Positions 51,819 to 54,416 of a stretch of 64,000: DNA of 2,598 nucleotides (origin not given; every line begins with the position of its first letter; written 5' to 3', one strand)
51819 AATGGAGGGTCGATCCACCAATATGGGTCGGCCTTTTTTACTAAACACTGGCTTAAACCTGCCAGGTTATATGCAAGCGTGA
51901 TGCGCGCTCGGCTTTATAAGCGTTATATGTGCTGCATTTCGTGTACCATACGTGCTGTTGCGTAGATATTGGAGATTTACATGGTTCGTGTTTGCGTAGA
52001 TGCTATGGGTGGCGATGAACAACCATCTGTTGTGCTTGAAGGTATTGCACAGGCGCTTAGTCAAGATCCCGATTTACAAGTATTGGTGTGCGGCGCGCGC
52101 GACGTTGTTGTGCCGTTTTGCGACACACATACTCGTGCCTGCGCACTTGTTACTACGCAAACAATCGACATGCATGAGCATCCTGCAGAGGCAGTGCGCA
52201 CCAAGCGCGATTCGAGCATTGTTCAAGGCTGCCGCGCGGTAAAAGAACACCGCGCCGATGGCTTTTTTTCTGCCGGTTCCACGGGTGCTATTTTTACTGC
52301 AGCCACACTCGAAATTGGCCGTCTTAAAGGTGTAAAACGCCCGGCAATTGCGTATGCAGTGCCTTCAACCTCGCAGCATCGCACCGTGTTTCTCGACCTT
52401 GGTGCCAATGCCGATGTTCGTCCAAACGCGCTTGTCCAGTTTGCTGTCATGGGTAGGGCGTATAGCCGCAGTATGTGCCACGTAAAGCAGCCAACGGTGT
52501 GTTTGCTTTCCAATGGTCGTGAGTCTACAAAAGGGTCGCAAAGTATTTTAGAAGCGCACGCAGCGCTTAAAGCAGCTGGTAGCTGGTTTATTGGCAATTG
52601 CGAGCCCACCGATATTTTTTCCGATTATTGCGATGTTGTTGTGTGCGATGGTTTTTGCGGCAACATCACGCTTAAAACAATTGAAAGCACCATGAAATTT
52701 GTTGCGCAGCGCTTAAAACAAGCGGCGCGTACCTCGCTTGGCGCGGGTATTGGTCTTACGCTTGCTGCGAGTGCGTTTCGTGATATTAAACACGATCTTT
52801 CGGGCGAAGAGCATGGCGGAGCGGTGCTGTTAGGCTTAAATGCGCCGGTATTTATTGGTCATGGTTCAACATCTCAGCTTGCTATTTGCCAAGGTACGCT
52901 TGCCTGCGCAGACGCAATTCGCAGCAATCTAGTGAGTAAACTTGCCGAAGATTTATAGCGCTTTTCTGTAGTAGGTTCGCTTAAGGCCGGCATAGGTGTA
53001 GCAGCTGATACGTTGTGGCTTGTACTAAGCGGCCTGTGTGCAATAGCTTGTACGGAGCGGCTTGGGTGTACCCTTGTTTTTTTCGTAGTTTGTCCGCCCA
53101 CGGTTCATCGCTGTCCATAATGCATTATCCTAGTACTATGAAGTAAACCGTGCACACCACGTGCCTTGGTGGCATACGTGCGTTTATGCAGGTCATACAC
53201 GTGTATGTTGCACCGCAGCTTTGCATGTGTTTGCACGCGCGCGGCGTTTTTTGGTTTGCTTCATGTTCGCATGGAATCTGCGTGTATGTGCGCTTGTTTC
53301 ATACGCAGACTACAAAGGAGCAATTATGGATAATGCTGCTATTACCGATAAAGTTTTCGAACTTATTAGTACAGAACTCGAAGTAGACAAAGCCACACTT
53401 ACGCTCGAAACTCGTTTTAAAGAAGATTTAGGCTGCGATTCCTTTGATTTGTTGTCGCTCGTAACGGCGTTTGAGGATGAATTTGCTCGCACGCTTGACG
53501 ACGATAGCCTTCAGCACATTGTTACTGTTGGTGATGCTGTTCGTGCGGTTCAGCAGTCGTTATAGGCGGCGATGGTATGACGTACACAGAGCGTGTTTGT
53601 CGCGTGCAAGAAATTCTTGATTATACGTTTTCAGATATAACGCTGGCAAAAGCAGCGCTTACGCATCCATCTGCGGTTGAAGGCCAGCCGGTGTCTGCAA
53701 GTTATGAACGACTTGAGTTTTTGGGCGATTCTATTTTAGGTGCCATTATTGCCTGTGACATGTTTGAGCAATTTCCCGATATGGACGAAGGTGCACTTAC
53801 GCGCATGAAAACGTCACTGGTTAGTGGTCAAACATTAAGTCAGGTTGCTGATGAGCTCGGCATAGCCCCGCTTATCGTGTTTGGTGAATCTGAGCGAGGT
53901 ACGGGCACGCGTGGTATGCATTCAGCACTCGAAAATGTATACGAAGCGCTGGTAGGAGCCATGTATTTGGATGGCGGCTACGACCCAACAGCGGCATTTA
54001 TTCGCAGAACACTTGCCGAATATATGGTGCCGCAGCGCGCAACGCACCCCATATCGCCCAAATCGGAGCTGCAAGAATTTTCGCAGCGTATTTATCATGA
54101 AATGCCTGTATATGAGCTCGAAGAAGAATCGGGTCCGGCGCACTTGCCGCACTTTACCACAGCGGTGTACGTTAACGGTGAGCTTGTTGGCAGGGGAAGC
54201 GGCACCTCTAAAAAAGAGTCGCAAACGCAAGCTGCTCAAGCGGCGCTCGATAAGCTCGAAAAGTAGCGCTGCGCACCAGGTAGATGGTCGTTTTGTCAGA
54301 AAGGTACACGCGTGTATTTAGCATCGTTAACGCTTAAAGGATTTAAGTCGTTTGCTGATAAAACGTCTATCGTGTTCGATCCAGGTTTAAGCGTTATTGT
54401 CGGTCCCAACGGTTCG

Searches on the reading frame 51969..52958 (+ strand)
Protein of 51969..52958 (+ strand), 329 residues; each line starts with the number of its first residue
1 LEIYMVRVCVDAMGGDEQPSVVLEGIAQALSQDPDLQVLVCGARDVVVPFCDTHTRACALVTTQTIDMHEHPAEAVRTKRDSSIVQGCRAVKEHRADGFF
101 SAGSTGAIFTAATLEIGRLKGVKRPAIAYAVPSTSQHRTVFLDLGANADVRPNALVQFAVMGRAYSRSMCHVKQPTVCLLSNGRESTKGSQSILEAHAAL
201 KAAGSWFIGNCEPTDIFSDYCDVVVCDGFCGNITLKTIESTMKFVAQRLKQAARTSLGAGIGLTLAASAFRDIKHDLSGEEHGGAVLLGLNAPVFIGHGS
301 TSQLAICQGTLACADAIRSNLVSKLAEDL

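Call 63: search_protein_families(library=pfam, proteins=[window:51969-52958:+], max_evalue=0.0001)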
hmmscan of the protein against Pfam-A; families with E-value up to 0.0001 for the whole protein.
window:51969-52958:+ (329 aa): 1 family
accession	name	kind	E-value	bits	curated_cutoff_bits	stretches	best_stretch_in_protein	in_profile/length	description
PF02504.20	FA_synthesis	-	3.6e-88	296.2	29.1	1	6-322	1-322/324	Fatty acid synthesis protein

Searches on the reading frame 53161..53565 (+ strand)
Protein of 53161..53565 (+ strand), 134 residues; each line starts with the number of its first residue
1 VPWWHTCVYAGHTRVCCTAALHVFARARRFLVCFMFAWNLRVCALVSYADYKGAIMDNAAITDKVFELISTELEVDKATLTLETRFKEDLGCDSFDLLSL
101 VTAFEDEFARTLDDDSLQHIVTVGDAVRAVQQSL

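Call 63: search_protein_families(library=pfam, proteins=[window:53161-53565:+], max_evalue=0.0001)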
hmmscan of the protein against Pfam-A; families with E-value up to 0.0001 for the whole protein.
window:53161-53565:+ (134 aa): 1 family
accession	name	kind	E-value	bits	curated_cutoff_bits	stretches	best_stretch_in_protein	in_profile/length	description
PF00550.31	PP-binding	-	3e-08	34.2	20.8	1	64-129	2-66/67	Phosphopantetheine attachment site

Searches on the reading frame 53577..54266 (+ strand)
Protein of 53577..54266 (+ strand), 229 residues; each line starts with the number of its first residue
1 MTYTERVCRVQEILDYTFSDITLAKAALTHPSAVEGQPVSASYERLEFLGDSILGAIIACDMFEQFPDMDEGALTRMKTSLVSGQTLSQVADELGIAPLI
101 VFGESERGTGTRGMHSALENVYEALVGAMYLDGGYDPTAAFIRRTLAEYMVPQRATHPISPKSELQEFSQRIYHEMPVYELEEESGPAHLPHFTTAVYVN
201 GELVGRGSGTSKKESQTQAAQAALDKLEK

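Call 63: search_protein_families(library=pfam, proteins=[window:53577-54266:+], max_evalue=0.0001)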
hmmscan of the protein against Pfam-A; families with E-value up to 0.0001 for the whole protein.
window:53577-54266:+ (229 aa): 5 families
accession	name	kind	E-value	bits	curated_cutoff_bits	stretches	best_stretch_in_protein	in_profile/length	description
PF14622.11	Ribonucleas_3_3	-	9.1e-27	94.2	35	1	20-147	1-125/128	Ribonuclease-III-like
PF00636.31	Ribonuclease_3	-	5e-21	75.8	27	1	44-134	1-102/102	Ribonuclease III domain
PF00035.32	dsrm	-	6.8e-19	68.7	23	1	161-227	1-66/66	Double-stranded RNA binding motif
PF24995.1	DSRM_2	-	3.3e-05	24.7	27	1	183-228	35-78/79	dsRNA binding domain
PF22935.1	RM44_endonuclase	-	9.1e-05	23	27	0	43-128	59-138/139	Large ribosomal subunit protein mL44, endonuclease domain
